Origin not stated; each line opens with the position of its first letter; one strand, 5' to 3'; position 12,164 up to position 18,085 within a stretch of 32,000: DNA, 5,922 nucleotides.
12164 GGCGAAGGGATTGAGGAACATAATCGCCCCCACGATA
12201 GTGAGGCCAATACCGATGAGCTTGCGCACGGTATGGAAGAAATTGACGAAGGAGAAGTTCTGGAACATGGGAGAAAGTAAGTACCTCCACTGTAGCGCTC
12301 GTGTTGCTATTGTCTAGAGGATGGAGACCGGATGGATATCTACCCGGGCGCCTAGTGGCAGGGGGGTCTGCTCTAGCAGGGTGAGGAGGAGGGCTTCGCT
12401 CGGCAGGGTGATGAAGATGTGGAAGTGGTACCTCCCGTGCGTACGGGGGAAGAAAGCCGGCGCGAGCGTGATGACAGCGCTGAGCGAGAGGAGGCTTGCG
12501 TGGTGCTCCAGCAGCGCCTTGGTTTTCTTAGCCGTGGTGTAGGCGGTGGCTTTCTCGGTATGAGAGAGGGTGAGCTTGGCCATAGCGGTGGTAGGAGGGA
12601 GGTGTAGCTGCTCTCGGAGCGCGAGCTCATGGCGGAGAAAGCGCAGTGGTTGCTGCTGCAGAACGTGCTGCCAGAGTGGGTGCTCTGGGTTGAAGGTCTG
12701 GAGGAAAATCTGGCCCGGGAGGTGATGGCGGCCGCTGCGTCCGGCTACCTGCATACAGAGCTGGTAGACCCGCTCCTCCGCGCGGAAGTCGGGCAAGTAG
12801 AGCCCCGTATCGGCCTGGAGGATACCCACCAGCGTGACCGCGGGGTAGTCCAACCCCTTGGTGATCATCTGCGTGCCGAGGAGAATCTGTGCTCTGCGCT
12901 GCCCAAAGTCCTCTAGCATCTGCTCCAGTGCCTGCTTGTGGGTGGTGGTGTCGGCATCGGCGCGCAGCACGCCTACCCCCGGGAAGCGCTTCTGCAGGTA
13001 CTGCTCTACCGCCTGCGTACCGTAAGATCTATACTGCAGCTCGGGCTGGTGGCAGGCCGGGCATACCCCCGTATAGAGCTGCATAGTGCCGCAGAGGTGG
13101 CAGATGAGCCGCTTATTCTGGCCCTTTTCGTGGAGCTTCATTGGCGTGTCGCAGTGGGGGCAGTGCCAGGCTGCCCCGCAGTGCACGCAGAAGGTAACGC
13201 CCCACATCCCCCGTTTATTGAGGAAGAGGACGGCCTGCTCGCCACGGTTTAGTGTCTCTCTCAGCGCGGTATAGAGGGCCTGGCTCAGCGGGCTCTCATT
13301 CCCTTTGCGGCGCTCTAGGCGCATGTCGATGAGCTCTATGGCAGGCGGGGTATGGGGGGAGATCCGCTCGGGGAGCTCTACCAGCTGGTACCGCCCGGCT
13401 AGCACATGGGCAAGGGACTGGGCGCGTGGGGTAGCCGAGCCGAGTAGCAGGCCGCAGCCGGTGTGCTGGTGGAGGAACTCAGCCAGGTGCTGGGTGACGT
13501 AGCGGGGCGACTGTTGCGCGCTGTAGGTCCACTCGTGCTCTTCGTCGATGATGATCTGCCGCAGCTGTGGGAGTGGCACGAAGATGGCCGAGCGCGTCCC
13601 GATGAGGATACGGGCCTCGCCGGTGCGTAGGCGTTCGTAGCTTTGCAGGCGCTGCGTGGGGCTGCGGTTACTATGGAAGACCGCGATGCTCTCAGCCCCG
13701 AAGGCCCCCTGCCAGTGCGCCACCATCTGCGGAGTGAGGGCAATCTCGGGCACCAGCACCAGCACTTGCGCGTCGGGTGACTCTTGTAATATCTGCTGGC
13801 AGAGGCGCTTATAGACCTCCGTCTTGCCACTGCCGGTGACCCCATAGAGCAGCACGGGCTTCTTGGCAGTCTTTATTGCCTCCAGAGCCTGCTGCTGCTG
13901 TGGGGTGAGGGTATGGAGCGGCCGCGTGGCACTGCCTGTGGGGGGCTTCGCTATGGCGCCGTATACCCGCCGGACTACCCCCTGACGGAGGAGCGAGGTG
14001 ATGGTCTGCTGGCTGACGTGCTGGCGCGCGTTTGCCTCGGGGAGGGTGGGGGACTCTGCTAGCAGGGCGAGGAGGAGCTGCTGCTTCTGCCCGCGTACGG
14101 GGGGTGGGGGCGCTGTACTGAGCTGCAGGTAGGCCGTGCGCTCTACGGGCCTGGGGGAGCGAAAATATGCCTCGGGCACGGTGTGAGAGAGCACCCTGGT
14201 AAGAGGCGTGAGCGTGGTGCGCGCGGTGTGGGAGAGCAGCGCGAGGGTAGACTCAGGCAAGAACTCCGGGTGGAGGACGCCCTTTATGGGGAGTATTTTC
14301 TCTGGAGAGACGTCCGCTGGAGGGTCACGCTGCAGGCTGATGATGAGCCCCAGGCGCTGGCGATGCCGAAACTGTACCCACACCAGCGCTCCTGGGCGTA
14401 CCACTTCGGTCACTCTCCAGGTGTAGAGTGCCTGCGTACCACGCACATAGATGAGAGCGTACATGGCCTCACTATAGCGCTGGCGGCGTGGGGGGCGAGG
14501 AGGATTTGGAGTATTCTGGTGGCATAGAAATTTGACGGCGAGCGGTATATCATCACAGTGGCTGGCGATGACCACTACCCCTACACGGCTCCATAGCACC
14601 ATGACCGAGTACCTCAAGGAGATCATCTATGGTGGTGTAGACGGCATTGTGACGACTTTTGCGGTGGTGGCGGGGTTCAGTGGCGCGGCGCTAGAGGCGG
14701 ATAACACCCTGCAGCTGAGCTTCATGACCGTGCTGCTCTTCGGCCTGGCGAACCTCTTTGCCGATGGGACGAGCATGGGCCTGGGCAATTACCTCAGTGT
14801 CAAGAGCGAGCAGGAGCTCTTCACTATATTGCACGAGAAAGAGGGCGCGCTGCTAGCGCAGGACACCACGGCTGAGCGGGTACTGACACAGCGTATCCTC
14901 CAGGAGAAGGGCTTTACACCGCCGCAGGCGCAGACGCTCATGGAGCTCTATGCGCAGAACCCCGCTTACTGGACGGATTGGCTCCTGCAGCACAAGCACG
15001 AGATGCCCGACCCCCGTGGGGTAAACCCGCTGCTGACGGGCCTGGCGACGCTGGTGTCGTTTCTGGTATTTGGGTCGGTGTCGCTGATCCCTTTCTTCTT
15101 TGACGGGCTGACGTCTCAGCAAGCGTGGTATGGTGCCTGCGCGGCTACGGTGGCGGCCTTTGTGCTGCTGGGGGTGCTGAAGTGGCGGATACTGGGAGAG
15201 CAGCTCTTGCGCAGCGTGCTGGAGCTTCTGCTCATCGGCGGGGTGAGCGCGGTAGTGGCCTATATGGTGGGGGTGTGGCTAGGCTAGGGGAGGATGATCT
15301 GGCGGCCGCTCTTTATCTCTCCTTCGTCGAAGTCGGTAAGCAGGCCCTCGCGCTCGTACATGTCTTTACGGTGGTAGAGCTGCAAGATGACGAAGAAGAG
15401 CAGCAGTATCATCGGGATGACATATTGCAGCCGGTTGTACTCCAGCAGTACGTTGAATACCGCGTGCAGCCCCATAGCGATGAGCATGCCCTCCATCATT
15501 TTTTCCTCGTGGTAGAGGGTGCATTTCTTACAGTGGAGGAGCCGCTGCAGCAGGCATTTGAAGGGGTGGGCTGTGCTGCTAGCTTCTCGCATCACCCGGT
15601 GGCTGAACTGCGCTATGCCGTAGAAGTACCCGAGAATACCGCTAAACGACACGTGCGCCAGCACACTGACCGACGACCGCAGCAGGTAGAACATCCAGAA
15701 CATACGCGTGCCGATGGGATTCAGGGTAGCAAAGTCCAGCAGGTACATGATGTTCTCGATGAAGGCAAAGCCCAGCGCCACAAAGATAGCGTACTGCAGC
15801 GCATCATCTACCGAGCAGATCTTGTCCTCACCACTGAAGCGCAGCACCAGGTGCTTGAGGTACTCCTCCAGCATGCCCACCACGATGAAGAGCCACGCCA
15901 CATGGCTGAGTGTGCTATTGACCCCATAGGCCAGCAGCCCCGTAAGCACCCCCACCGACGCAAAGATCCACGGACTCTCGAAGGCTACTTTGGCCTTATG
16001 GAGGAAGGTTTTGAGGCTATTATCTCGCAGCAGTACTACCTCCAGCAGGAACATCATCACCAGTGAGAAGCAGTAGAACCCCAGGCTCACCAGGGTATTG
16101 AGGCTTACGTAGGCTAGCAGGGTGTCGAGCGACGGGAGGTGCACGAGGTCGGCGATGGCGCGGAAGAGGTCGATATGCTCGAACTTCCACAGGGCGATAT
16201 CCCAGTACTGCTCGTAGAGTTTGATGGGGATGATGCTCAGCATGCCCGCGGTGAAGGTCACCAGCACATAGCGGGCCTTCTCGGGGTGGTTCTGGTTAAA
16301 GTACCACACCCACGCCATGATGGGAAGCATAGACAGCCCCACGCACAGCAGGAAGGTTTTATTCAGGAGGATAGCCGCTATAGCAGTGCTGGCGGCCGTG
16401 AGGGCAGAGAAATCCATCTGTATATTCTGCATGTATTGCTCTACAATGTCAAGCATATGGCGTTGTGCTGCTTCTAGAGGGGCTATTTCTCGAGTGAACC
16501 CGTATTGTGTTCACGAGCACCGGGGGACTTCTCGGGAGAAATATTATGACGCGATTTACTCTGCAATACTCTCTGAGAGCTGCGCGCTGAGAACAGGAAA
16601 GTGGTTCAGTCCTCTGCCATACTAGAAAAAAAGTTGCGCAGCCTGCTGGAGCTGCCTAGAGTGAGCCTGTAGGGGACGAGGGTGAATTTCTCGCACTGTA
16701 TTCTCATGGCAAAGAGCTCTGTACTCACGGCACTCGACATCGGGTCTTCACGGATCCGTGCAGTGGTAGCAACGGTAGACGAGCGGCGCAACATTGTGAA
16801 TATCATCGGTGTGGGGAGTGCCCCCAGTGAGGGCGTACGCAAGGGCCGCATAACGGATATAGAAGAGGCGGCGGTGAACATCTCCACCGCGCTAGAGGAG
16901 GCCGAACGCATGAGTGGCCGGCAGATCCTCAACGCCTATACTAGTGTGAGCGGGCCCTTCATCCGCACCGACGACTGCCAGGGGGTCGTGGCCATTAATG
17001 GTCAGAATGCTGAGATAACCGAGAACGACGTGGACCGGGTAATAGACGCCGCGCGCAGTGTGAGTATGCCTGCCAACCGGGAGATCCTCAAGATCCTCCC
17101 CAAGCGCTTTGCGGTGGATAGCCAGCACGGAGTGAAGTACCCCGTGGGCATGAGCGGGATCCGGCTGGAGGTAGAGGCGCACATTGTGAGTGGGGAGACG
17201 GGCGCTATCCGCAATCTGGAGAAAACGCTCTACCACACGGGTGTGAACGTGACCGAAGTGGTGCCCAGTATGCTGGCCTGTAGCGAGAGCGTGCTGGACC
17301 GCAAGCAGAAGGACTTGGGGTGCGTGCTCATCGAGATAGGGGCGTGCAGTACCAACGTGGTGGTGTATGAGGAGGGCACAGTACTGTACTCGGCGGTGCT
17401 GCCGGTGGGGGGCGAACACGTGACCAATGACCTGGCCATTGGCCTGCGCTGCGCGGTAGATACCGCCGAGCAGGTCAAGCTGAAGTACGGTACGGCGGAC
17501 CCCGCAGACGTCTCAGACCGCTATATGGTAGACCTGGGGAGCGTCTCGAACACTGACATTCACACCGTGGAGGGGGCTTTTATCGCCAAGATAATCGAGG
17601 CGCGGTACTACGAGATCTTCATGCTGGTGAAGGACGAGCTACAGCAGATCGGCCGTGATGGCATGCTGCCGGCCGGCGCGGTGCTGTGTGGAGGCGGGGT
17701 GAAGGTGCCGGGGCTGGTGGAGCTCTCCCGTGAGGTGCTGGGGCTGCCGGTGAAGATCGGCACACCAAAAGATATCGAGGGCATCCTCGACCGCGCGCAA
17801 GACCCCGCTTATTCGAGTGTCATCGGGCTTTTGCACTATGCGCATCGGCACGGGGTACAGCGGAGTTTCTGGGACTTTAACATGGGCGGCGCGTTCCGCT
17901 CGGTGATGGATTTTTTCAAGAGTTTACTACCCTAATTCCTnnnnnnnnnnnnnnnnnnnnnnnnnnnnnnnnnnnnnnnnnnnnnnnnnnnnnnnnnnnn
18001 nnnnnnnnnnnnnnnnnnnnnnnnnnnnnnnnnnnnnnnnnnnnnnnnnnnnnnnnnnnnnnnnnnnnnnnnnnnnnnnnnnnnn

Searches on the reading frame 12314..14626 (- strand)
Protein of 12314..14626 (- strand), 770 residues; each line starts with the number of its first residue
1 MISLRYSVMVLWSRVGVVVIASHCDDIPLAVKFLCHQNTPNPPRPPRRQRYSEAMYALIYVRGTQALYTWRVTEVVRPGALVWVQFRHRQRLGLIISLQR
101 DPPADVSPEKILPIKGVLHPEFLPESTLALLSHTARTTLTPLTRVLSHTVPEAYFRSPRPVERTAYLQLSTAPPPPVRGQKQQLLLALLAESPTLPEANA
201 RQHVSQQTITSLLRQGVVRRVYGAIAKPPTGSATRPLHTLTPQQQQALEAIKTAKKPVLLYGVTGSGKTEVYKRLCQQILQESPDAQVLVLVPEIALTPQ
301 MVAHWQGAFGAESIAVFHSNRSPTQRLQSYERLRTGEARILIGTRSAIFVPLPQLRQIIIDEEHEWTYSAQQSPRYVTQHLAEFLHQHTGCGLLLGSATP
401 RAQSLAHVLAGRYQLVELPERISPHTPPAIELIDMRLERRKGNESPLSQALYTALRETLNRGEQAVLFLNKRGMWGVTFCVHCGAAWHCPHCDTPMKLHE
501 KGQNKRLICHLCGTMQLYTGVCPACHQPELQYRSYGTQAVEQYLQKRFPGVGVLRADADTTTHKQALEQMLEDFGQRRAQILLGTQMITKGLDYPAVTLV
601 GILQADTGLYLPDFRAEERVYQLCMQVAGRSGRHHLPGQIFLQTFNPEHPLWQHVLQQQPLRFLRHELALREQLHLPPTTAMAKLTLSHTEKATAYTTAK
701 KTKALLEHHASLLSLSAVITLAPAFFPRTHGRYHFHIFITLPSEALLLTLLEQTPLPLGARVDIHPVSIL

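Call 56: search_protein_families(library=pfam, proteins=[window:12314-14626:-], max_evalue=0.00001)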
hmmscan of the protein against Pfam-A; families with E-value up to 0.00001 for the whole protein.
window:12314-14626:- (770 aa): 5 families
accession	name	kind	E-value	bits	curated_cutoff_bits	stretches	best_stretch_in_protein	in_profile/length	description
PF00270.35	DEAD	-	1.5e-19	70.8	26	1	241-404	1-163/167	DEAD/DEAH box helicase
PF04851.21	ResIII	-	3.9e-15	56.6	22.5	1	239-382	3-151/164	Type III restriction enzyme, res subunit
PF00271.37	Helicase_C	-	1.1e-14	55.1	23.5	1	538-634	26-109/110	Helicase conserved C-terminal domain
PF17764.6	PriA_3primeBD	-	2.5e-09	37.3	22.7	1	65-151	9-96/96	3'DNA-binding domain (3'BD)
PF18074.6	PriA_C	-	5e-07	30.9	26.9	1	680-753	3-75/95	Primosomal protein N C-terminal domain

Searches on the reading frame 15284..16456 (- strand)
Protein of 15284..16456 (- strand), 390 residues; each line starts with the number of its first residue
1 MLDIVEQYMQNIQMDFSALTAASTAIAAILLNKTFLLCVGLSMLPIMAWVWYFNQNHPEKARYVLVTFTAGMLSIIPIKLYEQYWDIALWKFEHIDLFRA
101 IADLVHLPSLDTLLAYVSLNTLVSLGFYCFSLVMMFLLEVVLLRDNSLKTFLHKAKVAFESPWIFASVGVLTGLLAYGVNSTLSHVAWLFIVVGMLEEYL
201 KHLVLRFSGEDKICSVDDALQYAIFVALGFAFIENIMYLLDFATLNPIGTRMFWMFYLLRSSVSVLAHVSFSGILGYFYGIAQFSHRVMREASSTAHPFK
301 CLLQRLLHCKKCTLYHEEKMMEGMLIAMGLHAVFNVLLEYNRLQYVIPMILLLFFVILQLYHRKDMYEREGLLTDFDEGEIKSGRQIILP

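Call 57: search_protein_families(library=pfam, proteins=[window:15284-16456:-], max_evalue=0.001)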
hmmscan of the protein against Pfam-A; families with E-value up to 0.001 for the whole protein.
window:15284-16456:- (390 aa): 1 family
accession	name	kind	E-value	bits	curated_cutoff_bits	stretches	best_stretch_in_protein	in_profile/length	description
PF13367.11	PrsW-protease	-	7.3e-22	78.3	23.5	1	176-290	33-149/196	PrsW family intramembrane metalloprotease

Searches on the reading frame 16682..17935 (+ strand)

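Call 57: search_protein_families(library=pfam, proteins=[window:16682-17935:+], max_evalue=0.001)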
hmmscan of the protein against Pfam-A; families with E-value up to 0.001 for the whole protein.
window:16682-17935:+ (417 aa): 4 families
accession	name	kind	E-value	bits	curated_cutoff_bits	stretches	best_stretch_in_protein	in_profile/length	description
PF14450.12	FtsA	-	1.9e-39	135.4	31.8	2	215-382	1-127/127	Cell division protein FtsA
PF02491.25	SHS2_FTSA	-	1.8e-28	99.1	25.4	1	94-169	4-78/79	SHS2 domain inserted in FTSA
PF06723.19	MreB_Mbl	-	1e-07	31.6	27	1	210-360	143-304/327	MreB/Mbl protein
PF11104.14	PilM_2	-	2.8e-07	30.3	27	1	203-268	171-236/340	Type IV pilus assembly protein PilM;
